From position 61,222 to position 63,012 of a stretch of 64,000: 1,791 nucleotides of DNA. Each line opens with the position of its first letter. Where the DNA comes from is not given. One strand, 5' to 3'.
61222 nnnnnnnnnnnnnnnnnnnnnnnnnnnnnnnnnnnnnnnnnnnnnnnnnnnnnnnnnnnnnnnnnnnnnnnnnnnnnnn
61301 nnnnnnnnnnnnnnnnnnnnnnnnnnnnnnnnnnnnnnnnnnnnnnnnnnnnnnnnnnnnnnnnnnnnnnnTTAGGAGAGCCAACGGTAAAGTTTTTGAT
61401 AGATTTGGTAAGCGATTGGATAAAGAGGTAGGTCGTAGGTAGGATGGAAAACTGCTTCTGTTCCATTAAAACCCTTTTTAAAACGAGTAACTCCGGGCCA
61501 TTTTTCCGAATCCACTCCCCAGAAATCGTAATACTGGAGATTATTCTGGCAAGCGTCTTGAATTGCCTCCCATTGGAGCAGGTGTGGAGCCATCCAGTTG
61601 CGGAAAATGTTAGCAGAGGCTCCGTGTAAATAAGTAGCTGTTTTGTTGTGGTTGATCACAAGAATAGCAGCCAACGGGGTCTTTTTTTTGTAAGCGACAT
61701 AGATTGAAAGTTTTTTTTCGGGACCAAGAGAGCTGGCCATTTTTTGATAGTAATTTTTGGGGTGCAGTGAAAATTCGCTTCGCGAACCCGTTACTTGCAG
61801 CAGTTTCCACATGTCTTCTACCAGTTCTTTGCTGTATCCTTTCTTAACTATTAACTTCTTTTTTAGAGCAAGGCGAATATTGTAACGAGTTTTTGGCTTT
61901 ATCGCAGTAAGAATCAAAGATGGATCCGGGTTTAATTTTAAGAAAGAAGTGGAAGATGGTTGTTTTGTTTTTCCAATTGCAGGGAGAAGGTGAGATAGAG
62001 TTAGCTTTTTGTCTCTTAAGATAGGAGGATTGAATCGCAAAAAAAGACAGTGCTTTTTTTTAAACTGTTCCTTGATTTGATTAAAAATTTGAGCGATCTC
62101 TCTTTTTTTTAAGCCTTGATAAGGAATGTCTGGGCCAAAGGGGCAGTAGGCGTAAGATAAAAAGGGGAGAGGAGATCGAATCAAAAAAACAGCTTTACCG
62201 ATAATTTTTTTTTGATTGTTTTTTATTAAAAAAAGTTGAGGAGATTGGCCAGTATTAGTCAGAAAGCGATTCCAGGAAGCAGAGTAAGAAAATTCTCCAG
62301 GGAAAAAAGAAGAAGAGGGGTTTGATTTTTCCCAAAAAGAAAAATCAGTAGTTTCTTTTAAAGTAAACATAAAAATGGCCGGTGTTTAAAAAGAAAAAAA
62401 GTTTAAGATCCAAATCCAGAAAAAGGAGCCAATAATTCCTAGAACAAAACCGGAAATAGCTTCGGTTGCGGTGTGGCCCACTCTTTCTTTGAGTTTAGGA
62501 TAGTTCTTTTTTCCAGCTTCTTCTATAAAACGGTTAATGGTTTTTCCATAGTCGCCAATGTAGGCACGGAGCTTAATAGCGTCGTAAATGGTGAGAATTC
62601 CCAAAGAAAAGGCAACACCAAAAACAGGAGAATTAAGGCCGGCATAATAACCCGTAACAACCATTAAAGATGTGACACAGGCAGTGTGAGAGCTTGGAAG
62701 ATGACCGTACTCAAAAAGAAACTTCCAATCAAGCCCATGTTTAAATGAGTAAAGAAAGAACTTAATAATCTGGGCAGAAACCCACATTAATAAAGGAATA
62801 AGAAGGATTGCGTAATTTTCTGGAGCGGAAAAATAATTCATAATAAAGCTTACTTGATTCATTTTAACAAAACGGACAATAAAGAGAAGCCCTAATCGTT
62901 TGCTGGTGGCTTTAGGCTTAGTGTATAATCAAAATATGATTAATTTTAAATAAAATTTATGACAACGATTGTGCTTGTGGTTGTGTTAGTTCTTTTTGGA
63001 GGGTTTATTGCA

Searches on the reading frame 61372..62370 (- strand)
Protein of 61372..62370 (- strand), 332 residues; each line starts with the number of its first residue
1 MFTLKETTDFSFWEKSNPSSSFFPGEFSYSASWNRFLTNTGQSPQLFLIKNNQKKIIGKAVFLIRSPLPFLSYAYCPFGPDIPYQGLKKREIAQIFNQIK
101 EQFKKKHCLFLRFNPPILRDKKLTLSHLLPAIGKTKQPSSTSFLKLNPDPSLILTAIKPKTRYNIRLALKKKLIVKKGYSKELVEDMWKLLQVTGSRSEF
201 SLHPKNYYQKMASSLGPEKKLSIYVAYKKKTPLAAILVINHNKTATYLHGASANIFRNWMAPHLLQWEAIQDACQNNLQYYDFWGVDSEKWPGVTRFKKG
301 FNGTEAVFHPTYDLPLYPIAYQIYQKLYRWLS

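Call 17: search_protein_families(library=pfam, proteins=[window:61372-62370:-], max_evalue=0.0001)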
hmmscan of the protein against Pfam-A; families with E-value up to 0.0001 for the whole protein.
window:61372-62370:- (332 aa): 2 families
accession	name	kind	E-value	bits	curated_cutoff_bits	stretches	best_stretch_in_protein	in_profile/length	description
PF02388.22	FemAB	-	4.2e-43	148.2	24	3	226-328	301-405/406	FemAB family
PF13480.13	Acetyltransf_6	-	1.8e-13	51.3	22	1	182-298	33-142/143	Acetyltransferase (GNAT) domain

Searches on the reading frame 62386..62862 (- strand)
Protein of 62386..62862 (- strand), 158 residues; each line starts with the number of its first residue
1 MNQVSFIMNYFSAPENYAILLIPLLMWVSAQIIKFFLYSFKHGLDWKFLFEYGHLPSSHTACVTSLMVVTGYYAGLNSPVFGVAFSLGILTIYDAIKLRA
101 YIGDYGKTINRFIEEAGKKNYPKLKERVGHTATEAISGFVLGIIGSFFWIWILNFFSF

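Call 17: search_protein_families(library=pfam, proteins=[window:62386-62862:-], max_evalue=0.0001)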
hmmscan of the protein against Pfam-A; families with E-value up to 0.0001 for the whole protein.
window:62386-62862:- (158 aa): 1 family
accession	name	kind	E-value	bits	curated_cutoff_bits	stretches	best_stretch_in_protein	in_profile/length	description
PF02681.20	DUF212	-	9.7e-31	107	26.5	1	18-144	4-125/126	Divergent PAP2 family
